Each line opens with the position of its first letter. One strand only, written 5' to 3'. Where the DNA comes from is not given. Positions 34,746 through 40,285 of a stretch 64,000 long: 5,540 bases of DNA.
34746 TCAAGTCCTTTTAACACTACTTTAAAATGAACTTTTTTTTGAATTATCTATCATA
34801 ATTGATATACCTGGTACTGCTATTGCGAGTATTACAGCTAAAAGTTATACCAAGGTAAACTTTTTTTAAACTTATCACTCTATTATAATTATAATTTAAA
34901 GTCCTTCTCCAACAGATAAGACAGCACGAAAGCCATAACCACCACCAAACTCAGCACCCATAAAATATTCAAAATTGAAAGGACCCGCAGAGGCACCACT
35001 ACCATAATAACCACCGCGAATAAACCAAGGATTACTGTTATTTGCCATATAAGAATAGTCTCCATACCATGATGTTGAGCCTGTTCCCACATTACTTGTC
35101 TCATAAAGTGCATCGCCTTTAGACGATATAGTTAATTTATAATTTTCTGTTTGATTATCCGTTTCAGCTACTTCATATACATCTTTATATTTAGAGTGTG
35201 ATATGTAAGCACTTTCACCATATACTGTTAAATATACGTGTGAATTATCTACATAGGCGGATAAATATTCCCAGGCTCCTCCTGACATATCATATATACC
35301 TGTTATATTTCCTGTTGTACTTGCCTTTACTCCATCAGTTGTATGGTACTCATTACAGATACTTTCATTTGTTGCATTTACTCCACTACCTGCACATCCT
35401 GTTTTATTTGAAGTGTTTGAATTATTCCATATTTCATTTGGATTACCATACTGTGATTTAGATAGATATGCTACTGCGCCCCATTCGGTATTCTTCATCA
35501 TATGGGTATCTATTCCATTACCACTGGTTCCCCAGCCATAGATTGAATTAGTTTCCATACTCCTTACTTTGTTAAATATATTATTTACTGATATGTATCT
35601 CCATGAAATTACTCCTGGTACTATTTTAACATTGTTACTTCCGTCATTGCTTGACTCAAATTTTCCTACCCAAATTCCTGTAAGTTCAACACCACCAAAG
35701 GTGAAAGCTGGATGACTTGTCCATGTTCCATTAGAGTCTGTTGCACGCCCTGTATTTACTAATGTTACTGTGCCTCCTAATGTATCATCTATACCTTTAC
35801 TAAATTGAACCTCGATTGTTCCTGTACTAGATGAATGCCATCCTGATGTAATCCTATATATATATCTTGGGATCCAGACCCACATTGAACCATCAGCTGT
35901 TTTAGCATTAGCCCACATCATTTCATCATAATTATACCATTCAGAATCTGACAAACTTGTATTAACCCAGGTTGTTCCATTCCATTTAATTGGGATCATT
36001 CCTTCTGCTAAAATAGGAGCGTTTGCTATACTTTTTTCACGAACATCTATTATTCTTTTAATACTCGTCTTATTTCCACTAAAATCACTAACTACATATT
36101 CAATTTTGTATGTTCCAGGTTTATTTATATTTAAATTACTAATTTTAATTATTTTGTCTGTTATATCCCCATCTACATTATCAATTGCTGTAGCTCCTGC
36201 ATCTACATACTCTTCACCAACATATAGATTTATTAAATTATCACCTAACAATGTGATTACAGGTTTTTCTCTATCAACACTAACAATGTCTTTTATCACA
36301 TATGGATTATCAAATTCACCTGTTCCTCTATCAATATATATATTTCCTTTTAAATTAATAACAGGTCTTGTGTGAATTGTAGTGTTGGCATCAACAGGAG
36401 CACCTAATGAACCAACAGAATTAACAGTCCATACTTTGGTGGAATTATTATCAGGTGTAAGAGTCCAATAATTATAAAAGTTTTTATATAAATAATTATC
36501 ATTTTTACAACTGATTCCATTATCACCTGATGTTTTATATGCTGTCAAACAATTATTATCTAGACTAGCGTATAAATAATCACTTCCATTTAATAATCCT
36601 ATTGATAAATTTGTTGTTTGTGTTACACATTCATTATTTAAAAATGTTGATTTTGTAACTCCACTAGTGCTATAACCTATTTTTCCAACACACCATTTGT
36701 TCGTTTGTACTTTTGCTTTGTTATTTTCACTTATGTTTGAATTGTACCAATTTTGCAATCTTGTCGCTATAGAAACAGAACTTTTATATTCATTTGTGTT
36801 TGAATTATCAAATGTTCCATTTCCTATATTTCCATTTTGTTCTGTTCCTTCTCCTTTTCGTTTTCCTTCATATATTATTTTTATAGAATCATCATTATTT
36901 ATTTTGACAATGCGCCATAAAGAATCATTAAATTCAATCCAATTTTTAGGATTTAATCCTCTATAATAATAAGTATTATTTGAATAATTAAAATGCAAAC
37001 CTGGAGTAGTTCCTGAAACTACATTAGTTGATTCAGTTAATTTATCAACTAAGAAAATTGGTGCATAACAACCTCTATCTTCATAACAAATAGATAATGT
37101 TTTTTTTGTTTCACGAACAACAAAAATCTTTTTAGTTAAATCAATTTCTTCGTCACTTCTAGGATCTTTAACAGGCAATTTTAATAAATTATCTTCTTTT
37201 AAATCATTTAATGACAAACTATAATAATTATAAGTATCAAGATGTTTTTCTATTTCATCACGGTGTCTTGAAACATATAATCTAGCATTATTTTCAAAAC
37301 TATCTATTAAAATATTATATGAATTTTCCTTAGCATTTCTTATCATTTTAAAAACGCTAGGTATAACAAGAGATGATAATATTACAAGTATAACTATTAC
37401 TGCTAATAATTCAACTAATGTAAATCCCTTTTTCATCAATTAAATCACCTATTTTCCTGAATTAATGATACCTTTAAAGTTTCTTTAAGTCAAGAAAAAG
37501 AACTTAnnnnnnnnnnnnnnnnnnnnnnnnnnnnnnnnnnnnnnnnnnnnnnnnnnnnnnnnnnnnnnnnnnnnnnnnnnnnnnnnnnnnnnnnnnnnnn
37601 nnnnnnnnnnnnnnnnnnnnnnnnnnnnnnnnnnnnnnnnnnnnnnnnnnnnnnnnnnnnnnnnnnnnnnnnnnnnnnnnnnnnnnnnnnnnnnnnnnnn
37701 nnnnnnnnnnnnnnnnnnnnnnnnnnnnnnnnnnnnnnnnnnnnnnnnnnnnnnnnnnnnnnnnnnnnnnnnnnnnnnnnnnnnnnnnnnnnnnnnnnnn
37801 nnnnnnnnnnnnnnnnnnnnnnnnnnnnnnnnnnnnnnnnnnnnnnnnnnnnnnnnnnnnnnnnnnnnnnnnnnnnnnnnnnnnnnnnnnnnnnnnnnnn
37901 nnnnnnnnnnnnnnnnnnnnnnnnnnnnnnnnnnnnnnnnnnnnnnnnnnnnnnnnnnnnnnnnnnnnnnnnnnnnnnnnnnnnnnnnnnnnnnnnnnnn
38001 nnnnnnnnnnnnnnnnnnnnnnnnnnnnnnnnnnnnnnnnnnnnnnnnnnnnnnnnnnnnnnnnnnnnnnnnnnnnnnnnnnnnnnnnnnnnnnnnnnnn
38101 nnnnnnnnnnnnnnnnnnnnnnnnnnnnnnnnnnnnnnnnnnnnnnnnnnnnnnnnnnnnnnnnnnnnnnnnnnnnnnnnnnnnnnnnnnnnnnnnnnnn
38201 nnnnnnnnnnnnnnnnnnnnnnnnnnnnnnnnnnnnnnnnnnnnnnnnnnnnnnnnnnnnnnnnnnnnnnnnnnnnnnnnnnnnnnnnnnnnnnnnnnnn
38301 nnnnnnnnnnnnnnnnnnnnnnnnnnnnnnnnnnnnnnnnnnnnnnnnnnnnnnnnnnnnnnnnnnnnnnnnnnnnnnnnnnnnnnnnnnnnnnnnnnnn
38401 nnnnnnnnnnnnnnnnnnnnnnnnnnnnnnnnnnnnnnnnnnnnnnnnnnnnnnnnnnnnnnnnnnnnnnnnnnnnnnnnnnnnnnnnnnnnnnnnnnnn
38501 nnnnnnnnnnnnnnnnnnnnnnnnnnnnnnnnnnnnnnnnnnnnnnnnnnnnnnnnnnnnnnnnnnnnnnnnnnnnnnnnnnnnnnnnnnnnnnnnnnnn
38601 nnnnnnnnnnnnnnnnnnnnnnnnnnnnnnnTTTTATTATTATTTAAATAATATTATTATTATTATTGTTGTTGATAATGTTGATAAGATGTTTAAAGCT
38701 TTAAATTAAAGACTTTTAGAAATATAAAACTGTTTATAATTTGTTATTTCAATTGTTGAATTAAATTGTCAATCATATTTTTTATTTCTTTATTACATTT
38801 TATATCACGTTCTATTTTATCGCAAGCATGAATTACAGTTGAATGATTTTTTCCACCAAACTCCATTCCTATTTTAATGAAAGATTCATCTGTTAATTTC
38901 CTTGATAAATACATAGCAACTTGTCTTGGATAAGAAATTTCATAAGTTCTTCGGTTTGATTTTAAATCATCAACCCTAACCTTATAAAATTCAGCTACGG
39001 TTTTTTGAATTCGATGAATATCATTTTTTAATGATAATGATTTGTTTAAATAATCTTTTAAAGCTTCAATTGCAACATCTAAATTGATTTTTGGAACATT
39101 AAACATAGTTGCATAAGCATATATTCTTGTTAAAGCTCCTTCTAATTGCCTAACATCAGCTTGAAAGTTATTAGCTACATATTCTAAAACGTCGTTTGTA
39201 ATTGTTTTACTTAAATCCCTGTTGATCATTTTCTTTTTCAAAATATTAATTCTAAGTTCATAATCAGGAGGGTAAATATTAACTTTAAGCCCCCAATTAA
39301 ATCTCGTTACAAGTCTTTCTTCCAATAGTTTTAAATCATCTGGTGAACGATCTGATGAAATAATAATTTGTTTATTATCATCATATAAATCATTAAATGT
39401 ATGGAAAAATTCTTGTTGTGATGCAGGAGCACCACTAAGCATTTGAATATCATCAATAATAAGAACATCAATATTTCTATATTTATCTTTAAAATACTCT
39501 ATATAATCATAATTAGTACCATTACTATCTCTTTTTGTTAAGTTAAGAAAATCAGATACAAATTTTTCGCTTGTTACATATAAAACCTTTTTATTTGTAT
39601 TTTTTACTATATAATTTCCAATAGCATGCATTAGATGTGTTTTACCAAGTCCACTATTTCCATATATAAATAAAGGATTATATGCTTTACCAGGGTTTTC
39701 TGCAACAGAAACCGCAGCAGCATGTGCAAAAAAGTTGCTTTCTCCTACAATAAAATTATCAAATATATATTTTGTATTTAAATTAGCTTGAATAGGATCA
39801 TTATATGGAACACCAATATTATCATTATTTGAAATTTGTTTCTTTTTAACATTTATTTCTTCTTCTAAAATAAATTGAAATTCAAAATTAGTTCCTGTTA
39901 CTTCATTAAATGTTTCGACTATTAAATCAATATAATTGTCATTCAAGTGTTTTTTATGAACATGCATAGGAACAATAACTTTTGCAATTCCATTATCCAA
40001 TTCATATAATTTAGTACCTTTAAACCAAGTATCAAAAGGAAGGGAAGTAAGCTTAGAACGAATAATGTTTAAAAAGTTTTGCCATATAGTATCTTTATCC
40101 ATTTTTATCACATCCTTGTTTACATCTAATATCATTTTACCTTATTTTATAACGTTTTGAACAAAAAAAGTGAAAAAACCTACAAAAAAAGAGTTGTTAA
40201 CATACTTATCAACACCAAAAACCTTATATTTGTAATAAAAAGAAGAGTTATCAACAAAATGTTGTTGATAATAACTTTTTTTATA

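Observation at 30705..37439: Origin-proximal gene order rearranged relative to the Bacillus paradigm; orphan extended ParB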

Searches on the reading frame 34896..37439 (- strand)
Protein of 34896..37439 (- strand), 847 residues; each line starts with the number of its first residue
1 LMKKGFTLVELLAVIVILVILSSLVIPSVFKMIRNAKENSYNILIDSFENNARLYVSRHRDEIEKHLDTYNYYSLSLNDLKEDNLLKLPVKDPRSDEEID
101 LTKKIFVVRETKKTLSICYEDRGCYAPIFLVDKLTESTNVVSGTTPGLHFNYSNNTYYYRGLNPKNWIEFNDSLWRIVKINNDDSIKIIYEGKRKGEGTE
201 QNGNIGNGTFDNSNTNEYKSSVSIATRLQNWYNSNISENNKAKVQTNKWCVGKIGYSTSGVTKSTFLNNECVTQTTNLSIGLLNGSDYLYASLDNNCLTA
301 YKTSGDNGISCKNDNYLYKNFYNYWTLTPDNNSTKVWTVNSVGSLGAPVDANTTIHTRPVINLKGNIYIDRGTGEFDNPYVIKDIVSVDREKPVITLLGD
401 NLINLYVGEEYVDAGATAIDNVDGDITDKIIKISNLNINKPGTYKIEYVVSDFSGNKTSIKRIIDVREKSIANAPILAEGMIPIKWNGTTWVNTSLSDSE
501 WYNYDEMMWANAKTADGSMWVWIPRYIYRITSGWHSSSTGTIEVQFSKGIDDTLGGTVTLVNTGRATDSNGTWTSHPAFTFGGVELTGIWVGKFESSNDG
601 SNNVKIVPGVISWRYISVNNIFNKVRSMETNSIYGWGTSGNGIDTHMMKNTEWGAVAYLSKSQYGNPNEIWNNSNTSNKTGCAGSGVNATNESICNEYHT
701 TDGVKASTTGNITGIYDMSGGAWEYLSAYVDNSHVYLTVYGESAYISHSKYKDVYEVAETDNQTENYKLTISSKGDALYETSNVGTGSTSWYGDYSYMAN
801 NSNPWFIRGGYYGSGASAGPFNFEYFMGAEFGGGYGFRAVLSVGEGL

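Call 4: search_protein_families(library=ncbifam, proteins=[window:34896-37439:-])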
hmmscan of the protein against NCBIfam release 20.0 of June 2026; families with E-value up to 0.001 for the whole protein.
window:34896-37439:- (847 aa): 6 families
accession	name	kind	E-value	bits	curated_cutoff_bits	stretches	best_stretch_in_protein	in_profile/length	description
TIGR01710.1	typeII_sec_gspG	equivalog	8.8e-07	29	88.85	1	4-51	1-48/134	type II secretion system major pseudopilin GspG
NF040999.1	pilin_ComGC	equivalog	1.3e-06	28.5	75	1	3-60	1-58/84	competence type IV pilus major pilin ComGC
TIGR02532.1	IV_pilin_GFxxxE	domain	4.3e-06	26.3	16.3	1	3-26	1-24/24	prepilin-type N-terminal cleavage/methylation domain-containing protein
NF007862.0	PRK10574.1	equivalog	1.2e-05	25.5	138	1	2-36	3-37/145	prepilin peptidase-dependent pilin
NF041013.1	T4P_ComGE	equivalog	1.7e-05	24.8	49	1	3-39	3-39/83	competence type IV pilus minor pilin ComGE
NF040982.1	ComGD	equivalog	0.00035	21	70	0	3-50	1-45/139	competence type IV pilus minor pilin ComGD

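Call 5: search_protein_families(library=pfam, proteins=[window:34896-37439:-], max_evalue=0.01)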
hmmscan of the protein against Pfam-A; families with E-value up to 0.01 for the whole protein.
window:34896-37439:- (847 aa): 4 families
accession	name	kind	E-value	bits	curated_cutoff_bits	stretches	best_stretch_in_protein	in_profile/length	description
PF16403.11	Bact_surface_Ig-like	-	8.6e-20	71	27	1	395-466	1-71/71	Bacterial surface protein, Ig-like domain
PF19789.6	DUF6273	-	4.9e-05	23.7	23.5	1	202-365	25-172/172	Domain of unknown function (DUF6273)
PF07963.17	N_methyl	-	0.00011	22.1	21.2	1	3-25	4-26/27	Prokaryotic N-terminal methylation motif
PF03781.23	FGE-sulfatase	-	0.0041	17.3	23.3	1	650-731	115-194/255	Sulfatase-modifying factor enzyme 1-like domain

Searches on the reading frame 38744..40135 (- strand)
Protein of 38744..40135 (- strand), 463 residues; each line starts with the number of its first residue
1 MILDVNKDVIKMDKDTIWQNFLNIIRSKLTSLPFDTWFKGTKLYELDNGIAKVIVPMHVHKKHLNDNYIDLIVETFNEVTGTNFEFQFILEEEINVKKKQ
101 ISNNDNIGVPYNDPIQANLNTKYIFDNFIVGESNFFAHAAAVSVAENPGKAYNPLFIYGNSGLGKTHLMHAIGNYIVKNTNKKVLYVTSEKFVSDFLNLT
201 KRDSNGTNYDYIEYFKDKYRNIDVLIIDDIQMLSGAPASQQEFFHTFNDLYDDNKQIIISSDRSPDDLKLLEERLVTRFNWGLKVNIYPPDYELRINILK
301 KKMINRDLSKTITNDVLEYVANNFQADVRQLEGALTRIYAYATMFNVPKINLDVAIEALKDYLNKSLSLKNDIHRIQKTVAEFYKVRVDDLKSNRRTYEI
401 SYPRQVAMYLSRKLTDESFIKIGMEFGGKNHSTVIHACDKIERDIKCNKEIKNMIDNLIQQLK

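Call 4: search_protein_families(library=ncbifam, proteins=[window:38744-40135:-])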
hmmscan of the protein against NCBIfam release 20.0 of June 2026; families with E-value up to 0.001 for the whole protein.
window:38744-40135:- (463 aa): 21 families
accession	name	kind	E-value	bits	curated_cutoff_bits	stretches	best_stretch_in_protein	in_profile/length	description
TIGR00362.1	DnaA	equivalog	1.1e-152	509.1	343.9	1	18-462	1-437/437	chromosomal replication initiator protein DnaA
NF001154.0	PRK00149.3-3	equivalog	1.7e-101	340.5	410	1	26-462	20-458/462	chromosomal replication initiator protein DnaA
NF009087.0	PRK12422.1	equivalog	1.6e-67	228.6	657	1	109-462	94-443/455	chromosomal replication initiator protein DnaA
TIGR03420.1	DnaA_homol_Hda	equivalog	2e-28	99.5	194.8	1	118-341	7-208/226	DnaA regulatory inactivator Hda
NF005304.0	PRK06835.1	equivalog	3.9e-18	65.6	215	1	147-279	178-305/330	ATP-binding protein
NF038214.1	IS21_help_AAA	equivalog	4.3e-15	56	200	1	154-264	92-193/232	IS21-like element helper ATPase IstB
NF005982.0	PRK08084.1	equivalog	8.6e-15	54.9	268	1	123-338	19-213/235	DnaA inactivator Hda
NF005378.0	PRK06921.1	subfamily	2.5e-12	46.4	207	1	152-279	117-240/266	hypothetical protein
NF005992.0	PRK08116.1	subfamily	1.3e-11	44.2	189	1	116-279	75-237/269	hypothetical protein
NF005931.1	PRK07952.1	equivalog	6.3e-08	32.5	357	1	119-236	65-178/246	replicative helicase loader DnaC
NF009043.0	PRK12377.1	subfamily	1.1e-07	31.7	389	1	115-234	64-176/248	ATP-binding protein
NF006505.0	PRK08939.1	equivalog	3e-07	30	228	1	141-230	145-226/306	primosomal protein DnaI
NF006571.0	PRK09087.1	equivalog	1.3e-06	28.4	297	0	225-331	92-193/228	DnaA regulatory inactivator HdaA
NF005206.0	PRK06672.1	equivalog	2.7e-06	26.6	416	1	18-100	5-91/341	hypothetical protein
NF040713.1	ZapE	equivalog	3.5e-06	26.5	140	1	150-268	50-162/344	cell division protein ZapE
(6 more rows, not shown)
